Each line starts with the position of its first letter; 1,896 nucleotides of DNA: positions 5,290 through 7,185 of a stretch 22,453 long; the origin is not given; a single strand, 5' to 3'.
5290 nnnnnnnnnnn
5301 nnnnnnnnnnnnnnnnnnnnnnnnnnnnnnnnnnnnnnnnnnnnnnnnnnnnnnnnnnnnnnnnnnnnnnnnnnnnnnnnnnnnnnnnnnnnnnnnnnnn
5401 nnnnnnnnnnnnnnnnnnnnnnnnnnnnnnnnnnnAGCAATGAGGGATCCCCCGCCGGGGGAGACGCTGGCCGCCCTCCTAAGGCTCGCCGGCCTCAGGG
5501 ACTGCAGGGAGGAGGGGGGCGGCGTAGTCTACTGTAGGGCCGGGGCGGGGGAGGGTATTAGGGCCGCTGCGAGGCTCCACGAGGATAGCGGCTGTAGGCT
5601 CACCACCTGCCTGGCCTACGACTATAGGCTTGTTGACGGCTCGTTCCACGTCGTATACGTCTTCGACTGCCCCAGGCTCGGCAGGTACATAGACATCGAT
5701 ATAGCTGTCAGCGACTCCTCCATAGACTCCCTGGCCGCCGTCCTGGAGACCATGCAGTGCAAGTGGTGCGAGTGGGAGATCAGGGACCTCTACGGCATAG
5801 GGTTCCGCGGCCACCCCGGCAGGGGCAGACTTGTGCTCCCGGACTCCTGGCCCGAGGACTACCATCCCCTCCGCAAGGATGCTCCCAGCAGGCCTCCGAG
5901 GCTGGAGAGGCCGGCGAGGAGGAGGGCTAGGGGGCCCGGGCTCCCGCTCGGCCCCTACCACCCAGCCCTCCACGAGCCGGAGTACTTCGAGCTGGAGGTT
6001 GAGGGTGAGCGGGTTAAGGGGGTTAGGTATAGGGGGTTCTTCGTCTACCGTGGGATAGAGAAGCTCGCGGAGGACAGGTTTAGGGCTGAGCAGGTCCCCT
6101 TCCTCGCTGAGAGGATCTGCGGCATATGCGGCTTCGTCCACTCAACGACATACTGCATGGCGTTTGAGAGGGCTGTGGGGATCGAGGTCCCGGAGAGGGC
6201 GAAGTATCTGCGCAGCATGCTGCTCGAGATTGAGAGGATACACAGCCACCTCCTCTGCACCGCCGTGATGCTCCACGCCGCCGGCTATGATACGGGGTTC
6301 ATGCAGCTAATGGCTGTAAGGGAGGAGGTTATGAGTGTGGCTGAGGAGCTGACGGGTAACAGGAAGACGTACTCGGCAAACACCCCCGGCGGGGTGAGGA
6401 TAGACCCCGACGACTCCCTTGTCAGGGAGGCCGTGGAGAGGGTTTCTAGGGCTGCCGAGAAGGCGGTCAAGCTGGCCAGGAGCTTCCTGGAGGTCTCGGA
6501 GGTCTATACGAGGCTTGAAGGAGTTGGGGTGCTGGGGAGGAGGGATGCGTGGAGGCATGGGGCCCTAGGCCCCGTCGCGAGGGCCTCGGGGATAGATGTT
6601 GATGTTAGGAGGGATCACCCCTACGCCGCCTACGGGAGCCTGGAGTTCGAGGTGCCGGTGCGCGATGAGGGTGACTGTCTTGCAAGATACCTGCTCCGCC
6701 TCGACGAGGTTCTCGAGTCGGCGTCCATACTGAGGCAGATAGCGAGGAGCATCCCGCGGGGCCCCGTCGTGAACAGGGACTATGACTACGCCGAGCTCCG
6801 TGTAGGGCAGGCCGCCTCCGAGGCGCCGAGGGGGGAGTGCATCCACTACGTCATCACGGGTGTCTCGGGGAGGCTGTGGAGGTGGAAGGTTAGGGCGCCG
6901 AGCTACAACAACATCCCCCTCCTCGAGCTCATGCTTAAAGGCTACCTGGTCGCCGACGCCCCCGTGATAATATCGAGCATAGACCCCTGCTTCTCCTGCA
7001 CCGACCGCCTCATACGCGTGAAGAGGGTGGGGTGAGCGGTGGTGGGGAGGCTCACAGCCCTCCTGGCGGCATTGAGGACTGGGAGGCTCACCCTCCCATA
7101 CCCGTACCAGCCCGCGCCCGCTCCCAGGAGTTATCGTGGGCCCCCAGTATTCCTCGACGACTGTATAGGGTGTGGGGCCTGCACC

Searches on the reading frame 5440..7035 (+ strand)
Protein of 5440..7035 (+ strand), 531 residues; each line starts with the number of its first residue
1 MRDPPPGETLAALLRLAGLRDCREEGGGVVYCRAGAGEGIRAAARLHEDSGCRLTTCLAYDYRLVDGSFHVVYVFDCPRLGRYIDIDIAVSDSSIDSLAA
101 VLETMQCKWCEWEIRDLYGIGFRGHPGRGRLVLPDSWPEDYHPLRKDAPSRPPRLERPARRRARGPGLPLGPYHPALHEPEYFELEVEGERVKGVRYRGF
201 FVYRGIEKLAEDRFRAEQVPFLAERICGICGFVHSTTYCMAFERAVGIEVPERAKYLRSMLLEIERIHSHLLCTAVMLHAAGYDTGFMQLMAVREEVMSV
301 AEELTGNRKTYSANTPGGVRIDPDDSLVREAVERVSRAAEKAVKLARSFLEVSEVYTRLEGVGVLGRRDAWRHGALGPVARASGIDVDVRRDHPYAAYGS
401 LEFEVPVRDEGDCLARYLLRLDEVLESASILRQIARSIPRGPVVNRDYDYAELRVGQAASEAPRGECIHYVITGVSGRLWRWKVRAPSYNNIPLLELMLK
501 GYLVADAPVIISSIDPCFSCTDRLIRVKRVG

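Call 4: search_protein_families(library=pfam, proteins=[window:5440-7035:+], max_evalue=0.01)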
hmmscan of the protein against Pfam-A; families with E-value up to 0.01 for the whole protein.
window:5440-7035:+ (531 aa): 3 families
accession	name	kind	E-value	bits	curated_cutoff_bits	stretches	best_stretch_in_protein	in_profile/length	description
PF00346.24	Complex1_49kDa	-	2.2e-61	207.7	24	2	282-450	3-171/271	Respiratory-chain NADH dehydrogenase, 49 Kd subunit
PF00329.25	Complex1_30kDa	-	5.3e-18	66.2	22.5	1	42-151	11-121/124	Respiratory-chain NADH dehydrogenase, 30 Kd subunit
PF00374.24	NiFeSe_Hases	-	6.8e-14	52.1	25.8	1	204-272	1-68/508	Nickel-dependent hydrogenase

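Call 6: find_encoding_contigs(protein=window:5440-7035:+, flank=10000, max_places=10)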
Protein window:5440-7035:+ (531 aa): 1 contig read that carries it; 1 place shown.
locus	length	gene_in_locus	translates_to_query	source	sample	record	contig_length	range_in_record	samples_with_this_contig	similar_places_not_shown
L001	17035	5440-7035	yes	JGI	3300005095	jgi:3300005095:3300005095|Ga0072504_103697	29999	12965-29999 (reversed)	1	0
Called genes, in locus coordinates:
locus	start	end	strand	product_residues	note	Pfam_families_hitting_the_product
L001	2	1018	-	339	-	PF00126:HTH_1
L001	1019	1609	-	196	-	PF02830:V4R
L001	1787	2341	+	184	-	PF12797:Fer4_2 (weak), PF12838:Fer4_7 (weak), PF13247:Fer4_11, PF14697:Fer4_21 (weak), PF25160:LdpA_Fe-S-bd (weak), PF12838:Fer4_7 (weak), PF13187:Fer4_9 (weak), PF00037:Fer4 (weak), +7 more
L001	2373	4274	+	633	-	PF03063:Prismane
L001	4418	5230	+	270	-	PF01656:CbiA, PF02374:ArsA_ATPase, PF10609:ParA, PF13614:AAA_31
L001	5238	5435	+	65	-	-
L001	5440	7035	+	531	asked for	PF00329:Complex1_30kDa, PF00374:NiFeSe_Hases, PF00346:Complex1_49kDa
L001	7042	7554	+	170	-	PF12797:Fer4_2 (weak), PF00037:Fer4 (weak), PF12837:Fer4_6 (weak), PF13237:Fer4_10 (weak), PF14697:Fer4_21, PF12838:Fer4_7, PF13187:Fer4_9, PF00037:Fer4 (weak), +2 more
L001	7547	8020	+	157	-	PF01058:Oxidored_q6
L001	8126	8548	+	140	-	PF00416:Ribosomal_S13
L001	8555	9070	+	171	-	PF00163:Ribosomal_S4, PF01479:S4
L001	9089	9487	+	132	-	PF00411:Ribosomal_S11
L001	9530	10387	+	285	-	PF01193:RNA_pol_L, PF01000:RNA_pol_A_bac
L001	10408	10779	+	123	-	PF17135:Ribosomal_L18, PF00828:Ribosomal_L27A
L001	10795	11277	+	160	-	PF00572:Ribosomal_L13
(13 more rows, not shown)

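Call 8: find_related_loci(query=window:5440-7035:+, collection=genome_contigs, flank=10000)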
Query window:5440-7035:+ (531 aa) in genome_contigs; peptide patterns used: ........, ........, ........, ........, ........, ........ (x = any residue, [..] = any of these).
277 stretches matched a pattern; 229 encode a relative of the query (tblastn E <= 1e-3); the best 80 are kept; 79 distinct loci.
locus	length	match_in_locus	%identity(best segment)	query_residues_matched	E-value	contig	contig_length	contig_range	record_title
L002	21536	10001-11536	51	24-527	4e-164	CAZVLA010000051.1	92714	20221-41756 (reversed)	MAG TPA_asm: uncultured Desulfurococcaceae archaeon isolate binchicken_co219_376 genome assembly, contig: k141_203380, w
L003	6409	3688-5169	47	37-527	3e-153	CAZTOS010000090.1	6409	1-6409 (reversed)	MAG TPA_asm: uncultured Thermococci archaeon isolate SRP141559_co1_254 genome assembly, contig: NODE_7610_length_6409_co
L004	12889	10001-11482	48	37-527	3e-152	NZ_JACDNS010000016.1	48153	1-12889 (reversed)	MAG: Thermococcus sp. isolate GB_MAG1_027 c_000000000565, whole genome shotgun sequence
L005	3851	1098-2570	48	37-524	3e-157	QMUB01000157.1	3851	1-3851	MAG: Thermococci archaeon isolate B89_G9 B89_Guay9_scaffold_52380, whole genome shotgun sequence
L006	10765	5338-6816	48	37-527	9e-151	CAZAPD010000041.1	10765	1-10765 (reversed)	MAG TPA_asm: uncultured Thermococci archaeon isolate binchicken_co219_303 genome assembly, contig: k141_1103553, whole g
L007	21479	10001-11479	47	37-527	1e-149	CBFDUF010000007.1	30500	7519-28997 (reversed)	MAG TPA_asm: uncultured Thermococci archaeon isolate SRR6823439_binner13_Refined_15 genome assembly, contig: ERZ534240.1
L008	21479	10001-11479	47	37-527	5e-149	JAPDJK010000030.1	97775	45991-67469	MAG: Thermococci archaeon isolate S5B1_HD70 c_000000000082, whole genome shotgun sequence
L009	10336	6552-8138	46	14-524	3e-148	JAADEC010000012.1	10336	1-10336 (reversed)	MAG: Thermococci archaeon isolate L_MetaBat.161 contig-127_7763, whole genome shotgun sequence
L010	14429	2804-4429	46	10-527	2e-147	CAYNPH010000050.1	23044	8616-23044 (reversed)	MAG TPA_asm: uncultured Desulfurococcaceae archaeon isolate binchicken_co219_317 genome assembly, contig: k141_263681, w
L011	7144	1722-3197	47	38-524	2e-146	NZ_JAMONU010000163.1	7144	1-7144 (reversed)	MAG: Thermococcus sp. isolate 4281-140_metabat2_scaf2bin.063 4281-140_scaffold_5452_c1, whole genome shotgun sequence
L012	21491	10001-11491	47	36-529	2e-150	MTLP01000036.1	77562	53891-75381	MAG: Thermococcus sp. JdFR-02 JGI24019J35510_1000105, whole genome shotgun sequence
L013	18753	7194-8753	80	3-522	0e+0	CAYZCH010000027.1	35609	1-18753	MAG TPA_asm: uncultured Desulfurococcales archaeon isolate binchicken_co219_434 genome assembly, contig: k141_721190, wh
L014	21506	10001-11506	44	29-524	3e-129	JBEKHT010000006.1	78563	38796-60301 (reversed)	MAG: Anaerolineales bacterium isolate SPRUCE 283 SPRUCE_283_6, whole genome shotgun sequence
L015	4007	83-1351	51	107-525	9e-132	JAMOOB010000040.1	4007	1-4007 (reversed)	MAG: Desulfurococcales archaeon isolate 4559-240_maxbin2_scaf2bin.008 4559-240_scaffold_13514_c1, whole genome shotgun s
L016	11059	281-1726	46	51-525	6e-127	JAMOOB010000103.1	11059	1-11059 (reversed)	MAG: Desulfurococcales archaeon isolate 4559-240_maxbin2_scaf2bin.008 4559-240_scaffold_2104_c1, whole genome shotgun se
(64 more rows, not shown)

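Call 9: find_homologous_proteins(query=window:5440-7035:+)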
Query window:5440-7035:+ (531 aa): 7175 proteins with E <= 0.001 among 8000 candidates; the best 120 are listed.
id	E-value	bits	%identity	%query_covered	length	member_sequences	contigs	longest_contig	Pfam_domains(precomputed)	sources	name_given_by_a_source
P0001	0.0e+0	1218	100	100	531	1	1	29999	PF00374.25,PF00329.26,PF00346.25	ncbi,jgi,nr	ncbi:MAG: hydrogenase large subunit [Crenarchaeota archaeon]|nr:hydrogenase large subunit [Thermopro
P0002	1.2e-281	953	79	100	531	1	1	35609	PF00374.25,PF00329.26,PF00346.25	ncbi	-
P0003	1.6e-217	741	65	94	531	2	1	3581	PF00374.25,PF00329.26,PF00346.25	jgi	-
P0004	8.1e-213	726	64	90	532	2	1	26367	PF00374.25,PF00329.26,PF00346.25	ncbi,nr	ncbi:MAG: hydrogenase large subunit [Crenarchaeota archaeon]|nr:hydrogenase large subunit [Thermopro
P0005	1.3e-209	715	62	99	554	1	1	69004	PF00374.25,PF00329.26,PF00346.25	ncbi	-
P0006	8.2e-209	713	61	98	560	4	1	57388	PF00374.25,PF00329.26,PF00346.25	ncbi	-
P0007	2.2e-205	701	60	95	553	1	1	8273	PF00374.25,PF00329.26,PF00346.25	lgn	-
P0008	2.5e-204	698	60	94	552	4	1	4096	PF00374.25,PF00329.26,PF00346.25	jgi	-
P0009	2.0e-201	688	59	96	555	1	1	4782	PF00374.25,PF00329.26,PF00346.25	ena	-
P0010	6.0e-199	680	60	94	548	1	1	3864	PF00374.25,PF00329.26,PF00346.25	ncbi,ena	-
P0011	6.5e-175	601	52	98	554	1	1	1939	PF00374.25,PF00329.26,PF00346.25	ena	-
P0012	1.0e-163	564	51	95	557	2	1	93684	PF00374.25,PF00329.26,PF00346.25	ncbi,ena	-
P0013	5.7e-161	555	49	95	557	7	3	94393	PF00374.25,PF00329.26,PF00346.25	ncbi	-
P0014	6.0e-153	528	51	93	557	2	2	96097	PF00374.25,PF00329.26,PF00346.25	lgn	-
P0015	7.6e-153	528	49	92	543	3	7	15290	PF00374.25,PF00329.26,PF00346.25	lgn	-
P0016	9.9e-153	528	51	91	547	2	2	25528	PF00374.25,PF00329.26,PF00346.25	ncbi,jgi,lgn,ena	-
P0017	1.4e-152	527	47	93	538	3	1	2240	PF00374.25,PF00329.26,PF00346.25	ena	-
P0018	1.8e-152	527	47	93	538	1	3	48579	PF00374.25,PF00329.26,PF00346.25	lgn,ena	-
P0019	4.5e-152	525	51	95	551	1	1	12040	PF00374.25,PF00329.26,PF00346.25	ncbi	-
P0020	5.1e-152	525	48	98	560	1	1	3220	PF00374.25,PF00329.26,PF00346.25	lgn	-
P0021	8.5e-152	525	47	93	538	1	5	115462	PF00374.25,PF00329.26,PF00346.25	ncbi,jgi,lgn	jgi:Ni,Fe-hydrogenase III large subunit/Ni,Fe-hydrogenase III component G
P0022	9.1e-152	524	50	96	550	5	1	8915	PF00374.25,PF00329.26,PF00346.25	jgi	-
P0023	1.0e-151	524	51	91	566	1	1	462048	PF00374.25,PF00329.26,PF00346.25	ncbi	-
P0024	2.1e-151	523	47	93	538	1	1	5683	PF00374.25,PF00329.26,PF00346.25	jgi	-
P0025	3.1e-151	523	49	90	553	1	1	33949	PF00374.25,PF00329.26,PF00346.25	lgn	-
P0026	7.9e-151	521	51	92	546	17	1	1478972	PF00374.25,PF00329.26,PF00346.25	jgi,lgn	jgi:formate hydrogenlyase subunit 5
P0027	1.2e-150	521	48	92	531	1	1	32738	PF00374.25,PF00329.26,PF00346.25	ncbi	-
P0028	1.4e-150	521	50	97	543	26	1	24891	PF00374.25,PF00329.26,PF00346.25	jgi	jgi:Ni,Fe-hydrogenase III large subunit/Ni,Fe-hydrogenase III component G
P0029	1.9e-150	520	50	92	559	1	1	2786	PF00374.25,PF00329.26,PF00346.25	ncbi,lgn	-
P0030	2.1e-150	520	47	99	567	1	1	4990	PF00374.25,PF00329.26,PF00346.25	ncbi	-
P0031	2.4e-150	520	50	91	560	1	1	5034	PF00374.25,PF00329.26,PF00346.25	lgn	-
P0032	3.5e-150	519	51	93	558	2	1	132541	PF00374.25,PF00329.26,PF00346.25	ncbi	-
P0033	4.4e-150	519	48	95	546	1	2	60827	PF00374.25,PF00329.26,PF00346.25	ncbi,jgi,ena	-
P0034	5.8e-150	518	52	92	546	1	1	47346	PF00374.25,PF00329.26,PF00346.25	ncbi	-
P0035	1.2e-149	517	50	92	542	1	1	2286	PF00374.25,PF00329.26,PF00346.25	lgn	-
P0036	1.3e-149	517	50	92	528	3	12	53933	PF00374.25,PF00329.26,PF00346.25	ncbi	ncbi:MAG: NADH-quinone oxidoreductase subunit C [Desulfurococcaceae archaeon]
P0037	2.8e-149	516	51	90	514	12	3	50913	PF00374.25,PF00329.26,PF00346.25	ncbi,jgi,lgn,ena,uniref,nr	ncbi:MAG: hydrogenase large subunit [Thermoproteota archaeon]|jgi:Ni,Fe-hydrogenase III large subuni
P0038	3.8e-149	516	51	90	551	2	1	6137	PF00374.25,PF00329.26,PF00346.25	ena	-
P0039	4.1e-149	516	48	92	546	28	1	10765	PF00374.25,PF00329.26,PF00346.25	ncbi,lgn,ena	-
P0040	4.2e-149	516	48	92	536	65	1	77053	PF00374.25,PF00329.26,PF00346.25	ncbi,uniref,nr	ncbi:hydrogenase large subunit [Thermococcus sp. MV5]|uniref:NADH-quinone oxidoreductase subunit D-r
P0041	4.4e-149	516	50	92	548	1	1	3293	PF00374.25,PF00329.26,PF00346.25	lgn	-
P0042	5.7e-149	515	54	90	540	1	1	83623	PF00374.25,PF00329.26,PF00346.25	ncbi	ncbi:MAG: NADH-quinone oxidoreductase subunit C [Desulfurococcaceae archaeon]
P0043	6.7e-149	515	51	89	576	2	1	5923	PF00374.25,PF00329.26,PF00346.25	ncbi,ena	-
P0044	8.0e-149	515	48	92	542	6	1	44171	PF00374.25,PF00329.26,PF00346.25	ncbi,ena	ncbi:hydrogenase large subunit [Palaeococcus sp. (in: euryarchaeotes)]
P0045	9.4e-149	514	49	95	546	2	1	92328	PF00374.25,PF00329.26,PF00346.25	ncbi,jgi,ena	-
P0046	1.5e-148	514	49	92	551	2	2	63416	PF00374.25,PF00329.26,PF00346.25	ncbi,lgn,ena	-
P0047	3.2e-148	513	49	90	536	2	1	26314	PF00374.25,PF00329.26,PF00346.25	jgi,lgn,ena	-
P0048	4.9e-148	512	49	93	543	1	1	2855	PF00374.25,PF00329.26,PF00346.25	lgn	-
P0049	5.7e-148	512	50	91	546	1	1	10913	PF00374.25,PF00329.26,PF00346.25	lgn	-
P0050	8.9e-148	511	48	91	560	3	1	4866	PF00374.25,PF00329.26,PF00346.25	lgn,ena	-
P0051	1.1e-147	511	47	92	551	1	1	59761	PF00374.25,PF00329.26,PF00346.25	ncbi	-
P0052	1.2e-147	511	50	91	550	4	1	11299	PF00374.25,PF00329.26,PF00346.25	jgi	jgi:Ni,Fe-hydrogenase III large subunit/Ni,Fe-hydrogenase III component G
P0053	1.2e-147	511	50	91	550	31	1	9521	PF00374.25,PF00329.26,PF00346.25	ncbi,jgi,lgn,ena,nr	ncbi:MAG: NADH-quinone oxidoreductase subunit C [Desulfurococcaceae archaeon]|nr:NADH-quinone oxidor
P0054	1.4e-147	511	47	95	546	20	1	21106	PF00374.25,PF00329.26,PF00346.25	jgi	-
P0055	1.4e-147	511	50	98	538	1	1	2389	PF00374.25,PF00329.26,PF00346.25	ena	-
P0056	2.5e-147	510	50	92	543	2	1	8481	PF00374.25,PF00329.26,PF00346.25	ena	-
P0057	2.8e-147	510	51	92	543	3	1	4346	PF00374.25,PF00329.26,PF00346.25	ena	-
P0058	2.8e-147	510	49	92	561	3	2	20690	PF00374.25,PF00329.26,PF00346.25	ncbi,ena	-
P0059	3.0e-147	509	48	92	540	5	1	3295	PF00374.25,PF00329.26,PF00346.25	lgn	-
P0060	4.9e-147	509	48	90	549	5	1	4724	PF00374.25,PF00329.26,PF00346.25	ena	-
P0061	5.4e-147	509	49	92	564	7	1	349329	PF00374.25,PF00329.26,PF00346.25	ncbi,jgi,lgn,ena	-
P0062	6.4e-147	508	50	92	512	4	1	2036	PF00374.25,PF00329.26,PF00346.25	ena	-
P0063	6.6e-147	508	51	92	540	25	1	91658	PF00374.25,PF00329.26,PF00346.25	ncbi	ncbi:MAG: NADH-quinone oxidoreductase subunit C [Sulfolobales archaeon]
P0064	1.1e-146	508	50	95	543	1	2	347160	PF00374.25,PF00329.26,PF00346.25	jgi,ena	-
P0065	1.2e-146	507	47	91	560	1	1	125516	PF00374.25,PF00329.26,PF00346.25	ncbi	-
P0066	1.4e-146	507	49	96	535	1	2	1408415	PF00374.25,PF00329.26,PF00346.25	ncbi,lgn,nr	ncbi:MAG: NADH-quinone oxidoreductase subunit C [Sulfolobales archaeon]|nr:NADH-quinone oxidoreducta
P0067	1.7e-146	507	51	92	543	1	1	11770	PF00374.25,PF00329.26,PF00346.25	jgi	jgi:Ni,Fe-hydrogenase III large subunit/Ni,Fe-hydrogenase III component G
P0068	1.7e-146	507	50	95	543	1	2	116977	PF00374.25,PF00329.26,PF00346.25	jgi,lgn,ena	jgi:Ni,Fe-hydrogenase III large subunit/Ni,Fe-hydrogenase III component G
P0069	1.8e-146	507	50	89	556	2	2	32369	PF00374.25,PF00329.26,PF00346.25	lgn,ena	-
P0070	1.8e-146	507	50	92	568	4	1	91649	PF00374.25,PF00329.26,PF00346.25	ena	-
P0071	2.1e-146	507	49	94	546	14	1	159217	PF00374.25,PF00329.26,PF00346.25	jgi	-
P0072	2.2e-146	507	49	92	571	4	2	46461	PF00374.25,PF00329.26,PF00346.25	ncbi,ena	-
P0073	2.6e-146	506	51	92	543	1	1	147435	PF00374.25,PF00329.26,PF00346.25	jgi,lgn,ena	-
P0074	3.2e-146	506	48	93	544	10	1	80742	PF00374.25,PF00329.26,PF00346.25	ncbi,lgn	-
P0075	3.3e-146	506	46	98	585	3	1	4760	PF00374.25,PF00329.26,PF00346.25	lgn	-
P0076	3.6e-146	506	50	91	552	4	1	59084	PF00374.25,PF00329.26,PF00346.25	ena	-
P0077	3.7e-146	506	49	96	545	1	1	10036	PF00374.25,PF00329.26,PF00346.25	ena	-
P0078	4.3e-146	506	51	92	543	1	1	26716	PF00374.25,PF00329.26,PF00346.25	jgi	jgi:Ni,Fe-hydrogenase III large subunit/Ni,Fe-hydrogenase III component G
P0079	5.5e-146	505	48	94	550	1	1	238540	PF00374.25,PF00329.26,PF00346.25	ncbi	-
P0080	9.7e-146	505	50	92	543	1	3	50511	PF00374.25,PF00329.26,PF00346.25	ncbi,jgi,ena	-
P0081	1.1e-145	504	48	91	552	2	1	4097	PF00374.25,PF00329.26,PF00346.25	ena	-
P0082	1.1e-145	504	48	90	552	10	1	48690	PF00374.25,PF00329.26,PF00346.25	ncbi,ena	-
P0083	1.3e-145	504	51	92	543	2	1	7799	PF00374.25,PF00329.26,PF00346.25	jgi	-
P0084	1.5e-145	504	50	92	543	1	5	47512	PF00374.25,PF00329.26,PF00346.25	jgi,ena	-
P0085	1.6e-145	504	49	93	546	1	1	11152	PF00374.25,PF00329.26,PF00346.25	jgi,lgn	-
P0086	2.3e-145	503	51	92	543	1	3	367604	PF00374.25,PF00329.26,PF00346.25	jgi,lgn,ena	-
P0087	2.3e-145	503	49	95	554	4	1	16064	PF00374.25,PF00329.26,PF00346.25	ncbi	-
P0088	3.2e-145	503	49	95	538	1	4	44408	PF00374.25,PF00329.26,PF00346.25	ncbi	ncbi:MAG: NADH-quinone oxidoreductase subunit C [Desulfurococcaceae archaeon]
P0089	3.5e-145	503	50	92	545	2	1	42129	PF00374.25,PF00329.26,PF00346.25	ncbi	-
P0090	3.6e-145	503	50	89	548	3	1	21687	PF00374.25,PF00329.26,PF00346.25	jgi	-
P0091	3.6e-145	503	47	92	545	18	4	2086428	PF00374.25,PF00329.26,PF00346.25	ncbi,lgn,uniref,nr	ncbi:NADH-quinone oxidoreductase subunit C [Thermococcus sp. AM4]|uniref:hydrogenase large subunit n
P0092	3.7e-145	503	48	91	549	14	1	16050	PF00374.25,PF00329.26,PF00346.25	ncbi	ncbi:MAG: NADH-quinone oxidoreductase subunit C [Sulfolobales archaeon]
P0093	3.7e-145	503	49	95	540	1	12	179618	PF00374.25,PF00329.26,PF00346.25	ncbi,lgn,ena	-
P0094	3.7e-145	503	49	95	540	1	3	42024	PF00374.25,PF00329.26,PF00346.25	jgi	-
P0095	4.1e-145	502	49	92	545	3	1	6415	PF00374.25,PF00329.26,PF00346.25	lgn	-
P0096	4.2e-145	502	51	92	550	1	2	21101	PF00374.25,PF00329.26,PF00346.25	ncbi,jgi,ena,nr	ncbi:MAG: hydrogenase large subunit [Thermoprotei archaeon]|nr:MAG: hydrogenase large subunit [Therm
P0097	4.4e-145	502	50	92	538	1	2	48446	PF00374.25,PF00329.26,PF00346.25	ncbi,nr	ncbi:MAG: NADH-quinone oxidoreductase subunit C [Sulfolobales archaeon]|nr:NADH-quinone oxidoreducta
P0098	4.8e-145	502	49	93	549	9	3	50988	PF00374.25,PF00329.26,PF00346.25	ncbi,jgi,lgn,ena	-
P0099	4.9e-145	502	48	98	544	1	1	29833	PF00374.25,PF00329.26,PF00346.25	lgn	-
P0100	7.7e-145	502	46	96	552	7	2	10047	PF00374.25,PF00329.26,PF00346.25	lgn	-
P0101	7.8e-145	502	48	98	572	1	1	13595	PF00374.25,PF00329.26,PF00346.25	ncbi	-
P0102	7.9e-145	502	50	92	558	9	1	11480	PF00374.25,PF00329.26,PF00346.25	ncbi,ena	-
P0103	9.4e-145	501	49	93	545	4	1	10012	PF00374.25,PF00329.26,PF00346.25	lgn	-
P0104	9.9e-145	501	49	92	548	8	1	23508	PF00374.25,PF00329.26,PF00346.25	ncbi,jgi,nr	ncbi:MAG: NADH-quinone oxidoreductase subunit C [Desulfurococcaceae archaeon]|nr:NADH-quinone oxidor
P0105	1.1e-144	501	50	90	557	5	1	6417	PF00374.25,PF00329.26,PF00346.25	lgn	-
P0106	1.2e-144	501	47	95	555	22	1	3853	PF00374.25,PF00329.26,PF00346.25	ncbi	ncbi:MAG: NADH-quinone oxidoreductase subunit C [Desulfurococcaceae archaeon]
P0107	1.4e-144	501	47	99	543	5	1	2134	PF00374.25,PF00329.26,PF00346.25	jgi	-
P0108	1.4e-144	501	50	92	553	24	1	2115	PF00374.25,PF00329.26,PF00346.25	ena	-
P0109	1.7e-144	500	50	92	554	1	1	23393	PF00374.25,PF00329.26,PF00346.25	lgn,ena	-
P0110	1.8e-144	500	50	92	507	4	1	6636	PF00374.25,PF00329.26,PF00346.25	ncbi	ncbi:MAG: NADH-quinone oxidoreductase subunit C, partial [Desulfurococcaceae archaeon]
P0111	2.9e-144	500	48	92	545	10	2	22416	PF00374.25,PF00329.26,PF00346.25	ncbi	ncbi:MAG: NADH-quinone oxidoreductase subunit C [Thermosphaera sp.]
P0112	3.7e-144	499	50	92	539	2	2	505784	PF00374.25,PF00329.26,PF00346.25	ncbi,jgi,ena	-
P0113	4.3e-144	499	49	93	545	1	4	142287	PF00374.25,PF00329.26,PF00346.25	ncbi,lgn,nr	ncbi:MAG: NADH-quinone oxidoreductase subunit C [Desulfurococcus sp.]|nr:NADH-quinone oxidoreductase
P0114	4.5e-144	499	48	94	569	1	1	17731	PF00374.25,PF00329.26,PF00346.25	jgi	-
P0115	5.0e-144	499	48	98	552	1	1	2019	PF00374.25,PF00329.26,PF00346.25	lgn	-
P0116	5.2e-144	499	48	94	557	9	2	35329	PF00374.25,PF00329.26,PF00346.25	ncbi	-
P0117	7.0e-144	498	49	95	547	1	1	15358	PF00374.25,PF00329.26,PF00346.25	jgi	jgi:Ni,Fe-hydrogenase III large subunit/Ni,Fe-hydrogenase III component G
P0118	8.7e-144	498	48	89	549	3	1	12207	PF00374.25,PF00329.26,PF00346.25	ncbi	ncbi:MAG: NADH-quinone oxidoreductase subunit C [Sulfolobales archaeon]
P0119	9.0e-144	498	49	92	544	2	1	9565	PF00374.25,PF00329.26,PF00346.25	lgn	-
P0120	9.2e-144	498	48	92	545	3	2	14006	PF00374.25,PF00329.26,PF00346.25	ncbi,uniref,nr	ncbi:NADH-quinone oxidoreductase subunit C [Thermococcus sp.]|uniref:hydrogenase large subunit n=1 T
